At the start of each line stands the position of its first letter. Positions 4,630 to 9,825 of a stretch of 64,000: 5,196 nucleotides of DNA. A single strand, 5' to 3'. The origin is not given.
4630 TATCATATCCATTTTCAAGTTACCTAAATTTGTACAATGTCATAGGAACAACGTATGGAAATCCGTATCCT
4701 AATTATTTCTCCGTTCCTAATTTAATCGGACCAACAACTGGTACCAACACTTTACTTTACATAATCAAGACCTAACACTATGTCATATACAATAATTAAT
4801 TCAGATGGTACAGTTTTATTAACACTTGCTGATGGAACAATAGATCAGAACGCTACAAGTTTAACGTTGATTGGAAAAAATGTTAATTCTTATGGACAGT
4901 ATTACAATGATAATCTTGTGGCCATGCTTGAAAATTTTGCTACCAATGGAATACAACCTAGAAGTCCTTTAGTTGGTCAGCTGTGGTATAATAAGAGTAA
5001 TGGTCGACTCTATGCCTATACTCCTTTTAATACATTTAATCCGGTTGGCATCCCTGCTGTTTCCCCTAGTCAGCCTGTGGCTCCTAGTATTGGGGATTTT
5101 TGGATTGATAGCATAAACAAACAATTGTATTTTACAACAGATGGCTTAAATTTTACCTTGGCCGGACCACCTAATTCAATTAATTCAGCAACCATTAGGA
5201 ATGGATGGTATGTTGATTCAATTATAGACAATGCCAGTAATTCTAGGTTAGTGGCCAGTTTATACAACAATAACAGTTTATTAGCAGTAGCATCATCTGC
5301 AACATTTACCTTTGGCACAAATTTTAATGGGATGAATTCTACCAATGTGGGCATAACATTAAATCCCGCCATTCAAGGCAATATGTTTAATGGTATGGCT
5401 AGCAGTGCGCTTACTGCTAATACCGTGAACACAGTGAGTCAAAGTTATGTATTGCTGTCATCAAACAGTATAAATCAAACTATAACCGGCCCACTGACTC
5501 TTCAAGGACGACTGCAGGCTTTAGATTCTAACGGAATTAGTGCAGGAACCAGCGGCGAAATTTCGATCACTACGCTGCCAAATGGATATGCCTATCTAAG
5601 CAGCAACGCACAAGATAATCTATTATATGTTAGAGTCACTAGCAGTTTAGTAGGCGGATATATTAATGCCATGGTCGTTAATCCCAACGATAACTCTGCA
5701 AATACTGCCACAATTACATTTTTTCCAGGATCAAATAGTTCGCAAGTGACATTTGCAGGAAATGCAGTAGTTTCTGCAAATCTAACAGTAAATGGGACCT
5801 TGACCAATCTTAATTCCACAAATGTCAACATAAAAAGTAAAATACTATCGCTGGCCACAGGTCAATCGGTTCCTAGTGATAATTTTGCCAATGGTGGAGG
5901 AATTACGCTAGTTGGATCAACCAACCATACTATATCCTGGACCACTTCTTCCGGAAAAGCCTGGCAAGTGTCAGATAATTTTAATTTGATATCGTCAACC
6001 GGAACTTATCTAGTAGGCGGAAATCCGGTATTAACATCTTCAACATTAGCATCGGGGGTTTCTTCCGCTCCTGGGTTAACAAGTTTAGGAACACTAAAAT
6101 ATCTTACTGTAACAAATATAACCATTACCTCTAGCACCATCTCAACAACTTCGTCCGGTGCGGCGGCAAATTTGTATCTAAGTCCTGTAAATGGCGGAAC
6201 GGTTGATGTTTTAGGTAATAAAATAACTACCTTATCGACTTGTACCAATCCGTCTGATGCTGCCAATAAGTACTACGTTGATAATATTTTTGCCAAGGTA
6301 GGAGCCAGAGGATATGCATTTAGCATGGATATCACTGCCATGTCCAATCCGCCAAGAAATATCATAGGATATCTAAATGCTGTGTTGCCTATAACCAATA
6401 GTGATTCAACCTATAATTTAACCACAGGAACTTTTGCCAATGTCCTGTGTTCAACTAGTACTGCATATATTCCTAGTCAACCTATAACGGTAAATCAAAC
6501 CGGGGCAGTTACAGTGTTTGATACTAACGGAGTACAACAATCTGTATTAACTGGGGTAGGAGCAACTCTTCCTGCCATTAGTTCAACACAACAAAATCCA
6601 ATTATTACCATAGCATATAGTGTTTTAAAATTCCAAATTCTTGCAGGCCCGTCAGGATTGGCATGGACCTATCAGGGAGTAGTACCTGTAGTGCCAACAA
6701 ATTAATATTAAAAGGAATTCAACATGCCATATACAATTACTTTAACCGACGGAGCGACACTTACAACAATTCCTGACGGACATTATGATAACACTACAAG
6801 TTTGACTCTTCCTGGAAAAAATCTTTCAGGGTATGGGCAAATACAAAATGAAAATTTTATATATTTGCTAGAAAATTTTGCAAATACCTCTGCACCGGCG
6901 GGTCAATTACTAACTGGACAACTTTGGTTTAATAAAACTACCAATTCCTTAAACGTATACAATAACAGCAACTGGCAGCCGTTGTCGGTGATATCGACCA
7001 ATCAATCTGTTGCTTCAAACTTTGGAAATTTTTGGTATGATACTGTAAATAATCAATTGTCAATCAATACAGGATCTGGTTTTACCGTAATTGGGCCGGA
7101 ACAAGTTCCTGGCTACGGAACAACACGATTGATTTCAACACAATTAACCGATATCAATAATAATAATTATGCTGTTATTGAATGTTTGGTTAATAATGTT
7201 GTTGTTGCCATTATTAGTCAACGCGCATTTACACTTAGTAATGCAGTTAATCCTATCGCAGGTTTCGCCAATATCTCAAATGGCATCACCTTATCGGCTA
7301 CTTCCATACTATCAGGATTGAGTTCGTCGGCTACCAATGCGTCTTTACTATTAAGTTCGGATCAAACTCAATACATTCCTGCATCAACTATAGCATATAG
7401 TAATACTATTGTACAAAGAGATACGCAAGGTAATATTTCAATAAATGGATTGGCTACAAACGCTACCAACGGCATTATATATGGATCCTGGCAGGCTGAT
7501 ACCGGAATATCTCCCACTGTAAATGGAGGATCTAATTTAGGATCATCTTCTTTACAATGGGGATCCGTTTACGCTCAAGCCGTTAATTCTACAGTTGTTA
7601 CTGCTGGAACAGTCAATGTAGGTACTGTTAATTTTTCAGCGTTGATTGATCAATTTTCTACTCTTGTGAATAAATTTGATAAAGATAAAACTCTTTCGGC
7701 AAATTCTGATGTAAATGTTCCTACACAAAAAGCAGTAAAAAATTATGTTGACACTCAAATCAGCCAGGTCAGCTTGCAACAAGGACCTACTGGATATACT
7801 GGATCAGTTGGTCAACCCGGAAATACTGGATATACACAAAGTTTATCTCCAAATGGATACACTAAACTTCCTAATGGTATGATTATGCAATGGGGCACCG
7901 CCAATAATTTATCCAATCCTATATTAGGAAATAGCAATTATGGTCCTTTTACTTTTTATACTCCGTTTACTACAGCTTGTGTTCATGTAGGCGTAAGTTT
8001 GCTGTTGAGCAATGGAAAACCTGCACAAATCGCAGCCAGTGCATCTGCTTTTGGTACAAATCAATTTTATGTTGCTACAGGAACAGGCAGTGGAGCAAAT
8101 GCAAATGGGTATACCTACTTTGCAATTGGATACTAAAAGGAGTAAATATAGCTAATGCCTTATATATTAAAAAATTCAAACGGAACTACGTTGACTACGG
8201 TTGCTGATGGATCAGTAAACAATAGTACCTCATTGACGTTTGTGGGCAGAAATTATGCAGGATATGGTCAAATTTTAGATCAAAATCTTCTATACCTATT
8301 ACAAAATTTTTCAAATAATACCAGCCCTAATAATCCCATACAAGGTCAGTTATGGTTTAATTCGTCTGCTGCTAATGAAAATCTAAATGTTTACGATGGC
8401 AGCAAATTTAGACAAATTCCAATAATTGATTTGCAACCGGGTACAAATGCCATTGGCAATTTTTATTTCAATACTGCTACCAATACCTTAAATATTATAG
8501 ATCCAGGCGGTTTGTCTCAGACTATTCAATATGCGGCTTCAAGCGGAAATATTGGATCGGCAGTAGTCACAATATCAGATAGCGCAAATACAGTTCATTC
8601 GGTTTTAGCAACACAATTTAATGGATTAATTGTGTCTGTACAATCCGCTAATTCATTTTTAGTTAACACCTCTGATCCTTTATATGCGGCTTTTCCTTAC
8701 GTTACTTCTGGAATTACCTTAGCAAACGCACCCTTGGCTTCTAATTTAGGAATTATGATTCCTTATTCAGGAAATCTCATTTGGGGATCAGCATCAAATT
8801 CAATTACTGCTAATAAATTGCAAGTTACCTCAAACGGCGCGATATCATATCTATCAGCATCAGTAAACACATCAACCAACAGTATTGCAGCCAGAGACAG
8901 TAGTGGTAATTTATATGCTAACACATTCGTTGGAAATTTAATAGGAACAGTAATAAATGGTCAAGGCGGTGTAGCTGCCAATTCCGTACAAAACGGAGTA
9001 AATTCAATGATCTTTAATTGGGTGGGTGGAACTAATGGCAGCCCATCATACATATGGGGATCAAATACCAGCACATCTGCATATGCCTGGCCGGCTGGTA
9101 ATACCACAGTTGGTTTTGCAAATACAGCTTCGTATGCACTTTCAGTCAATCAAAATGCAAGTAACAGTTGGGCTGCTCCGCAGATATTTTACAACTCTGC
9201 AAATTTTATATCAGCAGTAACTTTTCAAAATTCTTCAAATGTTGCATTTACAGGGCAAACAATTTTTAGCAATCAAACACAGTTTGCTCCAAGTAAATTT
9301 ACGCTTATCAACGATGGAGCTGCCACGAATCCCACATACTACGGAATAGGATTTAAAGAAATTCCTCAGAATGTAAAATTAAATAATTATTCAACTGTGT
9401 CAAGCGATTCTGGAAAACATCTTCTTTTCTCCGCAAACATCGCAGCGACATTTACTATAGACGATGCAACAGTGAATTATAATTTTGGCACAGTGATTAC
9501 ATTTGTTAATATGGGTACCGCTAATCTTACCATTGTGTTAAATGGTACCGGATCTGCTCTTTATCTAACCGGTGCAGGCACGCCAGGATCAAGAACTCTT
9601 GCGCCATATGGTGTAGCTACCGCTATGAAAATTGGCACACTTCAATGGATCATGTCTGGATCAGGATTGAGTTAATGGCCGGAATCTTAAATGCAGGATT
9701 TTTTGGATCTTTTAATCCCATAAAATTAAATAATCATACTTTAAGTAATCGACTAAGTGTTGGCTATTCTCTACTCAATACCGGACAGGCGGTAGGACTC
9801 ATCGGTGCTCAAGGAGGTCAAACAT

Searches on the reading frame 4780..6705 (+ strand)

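Call 9: search_protein_families(library=phrogs, proteins=[window:4780-6705:+], max_evalue=0.00001)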
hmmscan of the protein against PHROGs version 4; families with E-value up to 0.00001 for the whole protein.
window:4780-6705:+ (641 aa): 2 families
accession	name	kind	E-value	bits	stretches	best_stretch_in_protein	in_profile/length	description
phrog_30158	-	unknown function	3.6e-11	43.2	1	304-448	334-472/779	-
phrog_6002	-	head and packaging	2.6e-10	39.6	1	365-502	965-1100/1183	virion structural protein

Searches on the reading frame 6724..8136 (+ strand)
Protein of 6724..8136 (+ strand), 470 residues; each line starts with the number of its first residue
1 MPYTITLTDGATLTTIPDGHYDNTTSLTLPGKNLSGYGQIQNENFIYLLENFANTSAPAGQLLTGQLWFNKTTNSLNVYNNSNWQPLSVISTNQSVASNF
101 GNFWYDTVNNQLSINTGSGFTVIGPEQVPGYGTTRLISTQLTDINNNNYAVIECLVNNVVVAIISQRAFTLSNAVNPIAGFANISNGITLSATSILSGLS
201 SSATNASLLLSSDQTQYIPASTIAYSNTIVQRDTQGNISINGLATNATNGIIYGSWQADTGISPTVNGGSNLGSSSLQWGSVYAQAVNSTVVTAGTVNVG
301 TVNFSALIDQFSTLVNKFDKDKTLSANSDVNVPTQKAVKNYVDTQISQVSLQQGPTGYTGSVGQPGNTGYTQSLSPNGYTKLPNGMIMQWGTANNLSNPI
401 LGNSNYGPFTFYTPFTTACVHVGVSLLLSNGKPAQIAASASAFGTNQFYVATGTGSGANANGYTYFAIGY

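Call 9: search_protein_families(library=phrogs, proteins=[window:6724-8136:+], max_evalue=0.00001)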
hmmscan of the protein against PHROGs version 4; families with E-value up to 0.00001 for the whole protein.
window:6724-8136:+ (470 aa): 3 families
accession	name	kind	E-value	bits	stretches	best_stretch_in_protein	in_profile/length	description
phrog_14394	-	head and packaging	2.4e-10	41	1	4-75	6-83/366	virion structural protein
phrog_2557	-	head and packaging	3.8e-09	36.8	1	358-470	423-533/534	virion structural protein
phrog_15511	-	unknown function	1.2e-08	35.6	1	15-102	17-121/511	-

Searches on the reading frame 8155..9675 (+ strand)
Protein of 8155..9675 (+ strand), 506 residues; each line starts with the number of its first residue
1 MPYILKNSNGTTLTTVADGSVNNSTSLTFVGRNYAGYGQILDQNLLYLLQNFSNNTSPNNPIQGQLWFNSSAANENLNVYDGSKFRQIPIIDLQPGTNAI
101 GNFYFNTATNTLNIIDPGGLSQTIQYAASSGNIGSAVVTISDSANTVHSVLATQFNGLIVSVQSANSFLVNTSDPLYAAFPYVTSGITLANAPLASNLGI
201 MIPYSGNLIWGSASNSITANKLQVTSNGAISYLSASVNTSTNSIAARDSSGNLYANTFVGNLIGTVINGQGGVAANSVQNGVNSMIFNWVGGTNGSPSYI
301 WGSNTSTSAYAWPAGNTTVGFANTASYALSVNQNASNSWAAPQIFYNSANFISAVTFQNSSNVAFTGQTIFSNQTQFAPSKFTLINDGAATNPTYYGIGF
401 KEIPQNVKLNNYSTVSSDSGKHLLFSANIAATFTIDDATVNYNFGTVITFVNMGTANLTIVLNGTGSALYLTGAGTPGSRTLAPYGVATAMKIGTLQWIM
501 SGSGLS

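Call 9: search_protein_families(library=phrogs, proteins=[window:8155-9675:+], max_evalue=0.00001)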
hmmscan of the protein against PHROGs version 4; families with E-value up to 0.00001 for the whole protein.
window:8155-9675:+ (506 aa): 2 families
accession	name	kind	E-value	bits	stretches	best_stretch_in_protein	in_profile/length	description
phrog_14394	-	head and packaging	2.1e-10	41.2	1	3-77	5-86/366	virion structural protein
phrog_15511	-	unknown function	1.6e-06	28.5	1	12-92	15-113/511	-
